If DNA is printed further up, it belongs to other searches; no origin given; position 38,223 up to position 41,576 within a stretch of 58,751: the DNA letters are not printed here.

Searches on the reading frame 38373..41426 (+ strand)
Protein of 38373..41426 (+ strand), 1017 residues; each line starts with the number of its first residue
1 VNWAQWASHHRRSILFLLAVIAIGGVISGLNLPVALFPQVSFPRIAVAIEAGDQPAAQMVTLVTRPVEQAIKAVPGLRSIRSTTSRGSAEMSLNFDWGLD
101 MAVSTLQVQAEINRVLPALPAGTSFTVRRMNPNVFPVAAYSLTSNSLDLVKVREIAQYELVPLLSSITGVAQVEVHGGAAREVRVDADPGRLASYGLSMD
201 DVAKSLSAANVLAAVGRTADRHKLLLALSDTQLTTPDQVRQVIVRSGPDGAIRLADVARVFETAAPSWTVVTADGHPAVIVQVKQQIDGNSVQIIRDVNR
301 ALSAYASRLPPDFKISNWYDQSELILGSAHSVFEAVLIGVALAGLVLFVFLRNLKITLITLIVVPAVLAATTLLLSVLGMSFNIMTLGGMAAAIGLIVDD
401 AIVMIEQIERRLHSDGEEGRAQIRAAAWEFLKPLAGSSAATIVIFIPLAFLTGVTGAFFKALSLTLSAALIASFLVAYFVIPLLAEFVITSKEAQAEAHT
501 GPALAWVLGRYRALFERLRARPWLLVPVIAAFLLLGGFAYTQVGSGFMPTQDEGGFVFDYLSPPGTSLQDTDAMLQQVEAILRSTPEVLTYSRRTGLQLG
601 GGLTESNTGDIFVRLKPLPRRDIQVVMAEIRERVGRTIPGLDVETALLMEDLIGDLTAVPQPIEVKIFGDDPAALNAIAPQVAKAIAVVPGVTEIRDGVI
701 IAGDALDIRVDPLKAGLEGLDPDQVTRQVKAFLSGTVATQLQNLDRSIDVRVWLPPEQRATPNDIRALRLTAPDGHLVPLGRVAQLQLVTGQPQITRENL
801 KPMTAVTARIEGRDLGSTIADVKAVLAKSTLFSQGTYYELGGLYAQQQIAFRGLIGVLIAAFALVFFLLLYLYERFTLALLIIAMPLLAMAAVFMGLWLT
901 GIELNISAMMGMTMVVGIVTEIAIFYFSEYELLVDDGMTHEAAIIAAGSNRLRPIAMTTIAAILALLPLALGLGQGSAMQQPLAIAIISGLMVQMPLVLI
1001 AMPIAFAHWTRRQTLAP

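Call 10: search_protein_families(library=pfam, proteins=[window:38373-41426:+], max_evalue=0.00001)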
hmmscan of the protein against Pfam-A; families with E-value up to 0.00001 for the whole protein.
window:38373-41426:+ (1017 aa): 1 family
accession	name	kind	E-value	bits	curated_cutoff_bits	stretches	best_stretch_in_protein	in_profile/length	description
PF00873.25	ACR_tran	-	1.4e-216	722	28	1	14-1007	11-1018/1021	AcrB/AcrD/AcrF family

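Call 14: search_protein_families(library=ncbifam, proteins=[window:38373-41426:+], max_evalue=1e-10)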
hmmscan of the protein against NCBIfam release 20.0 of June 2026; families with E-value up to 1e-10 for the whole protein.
window:38373-41426:+ (1017 aa): 11 families
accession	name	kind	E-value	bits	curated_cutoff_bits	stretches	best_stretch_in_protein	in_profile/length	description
NF033617.1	RND_permease_2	subfamily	4.5e-161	538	1250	1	16-1006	13-1004/1009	multidrug efflux RND transporter permease subunit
NF000282.2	RND_permease_1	subfamily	7.7e-144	480.9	1250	1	19-1007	16-1025/1029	multidrug efflux RND transporter permease subunit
TIGR00914.1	2A0601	subfamily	1.6e-134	449.9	701.45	1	9-1013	11-1039/1051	CusA/CzcA family heavy metal efflux RND transporter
TIGR00915.1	2A0602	subfamily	8.8e-122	407.9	940.35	1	19-1006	16-1025/1050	efflux RND transporter permease subunit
NF007905.0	PRK10614.1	equivalog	4.6e-105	352.3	1774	1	16-1011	16-1010/1025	multidrug efflux RND transporter permease subunit MdtC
NF007798.0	PRK10503.1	equivalog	1.3e-100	337.5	1584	1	16-1008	25-1021/1040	MdtB/MuxB family multidrug efflux RND transporter permease subunit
NF007131.0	PRK09577.1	equivalog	2.2e-87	293.8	1768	1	20-1009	18-1022/1045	multidrug efflux RND transporter permease subunit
NF007842.1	PRK10555.1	equivalog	5.2e-87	292.7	1854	1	17-1013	14-1030/1036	multidrug efflux RND transporter permease AcrD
NF000037.1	RND_perm_OqxB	exception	8.3e-80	268.9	2200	1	18-1005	18-1030/1050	multidrug efflux RND transporter permease subunit OqxB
NF007133.0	PRK09579.1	equivalog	1.1e-76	258.3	1763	1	23-1012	23-1005/1017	multidrug efflux RND transporter permease subunit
NF011706.2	PRK15127.1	equivalog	4.5e-71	240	2150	1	19-1012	16-1032/1049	multidrug efflux RND transporter permease subunit AcrB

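Call 75: search_solved_structures(query=window:38373-41426:+, max_evalue=1e-50)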
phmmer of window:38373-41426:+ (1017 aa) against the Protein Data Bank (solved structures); distinct sequences matched with E-value up to 1e-50: 78 (the best 60 are shown).
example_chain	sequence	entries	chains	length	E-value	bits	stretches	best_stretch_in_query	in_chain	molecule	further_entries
9lyq_B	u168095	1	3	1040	2.1e-92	314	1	16-1010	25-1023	Multidrug resistance protein MdtB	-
8yr0_A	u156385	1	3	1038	2.9e-89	303.6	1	18-992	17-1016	Cation/multidrug efflux pump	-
8f3e_A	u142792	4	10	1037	2.4e-88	300.6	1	17-1016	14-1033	Efflux pump membrane transporter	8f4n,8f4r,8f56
4k0e_A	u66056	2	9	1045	6.3e-87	295.9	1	10-1006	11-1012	Heavy metal cation tricomponent efflux pump ZneA(CzcA-like)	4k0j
7wlv_A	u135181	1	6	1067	5.3e-86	292.9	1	17-1005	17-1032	Efflux pump membrane transporter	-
8zxs_A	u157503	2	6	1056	9.3e-85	288.7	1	18-1006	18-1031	Efflux pump membrane transporter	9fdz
7cz9_A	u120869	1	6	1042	1e-84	288.6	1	18-1006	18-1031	Efflux pump membrane transporter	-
9qps_A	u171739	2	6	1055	4.8e-83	283.1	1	16-1007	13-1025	Multidrug resistance protein MdtF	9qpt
9lyj_C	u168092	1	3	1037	5.4e-83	282.9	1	16-1007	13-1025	Multidrug resistance protein MdtF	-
9qpr_C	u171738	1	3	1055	5.9e-83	282.8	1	16-1007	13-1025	Multidrug resistance protein MdtF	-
22xk_B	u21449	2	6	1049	6.9e-82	279.3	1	18-1006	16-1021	MexBYB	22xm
7b8p_A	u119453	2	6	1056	1.6e-81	278.1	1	16-1006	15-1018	Efflux pump membrane transporter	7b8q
6ows_A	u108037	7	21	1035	1.7e-81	278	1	17-1006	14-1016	Efflux pump membrane transporter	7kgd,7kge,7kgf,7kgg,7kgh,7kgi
3w9i_A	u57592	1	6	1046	2.1e-80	274.3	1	18-1006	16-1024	Multidrug resistance protein MexB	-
2v50_A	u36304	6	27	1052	2.2e-80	274.3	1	18-1006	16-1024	MULTIDRUG RESISTANCE PROTEIN MEXB | Efflux pump membrane transporter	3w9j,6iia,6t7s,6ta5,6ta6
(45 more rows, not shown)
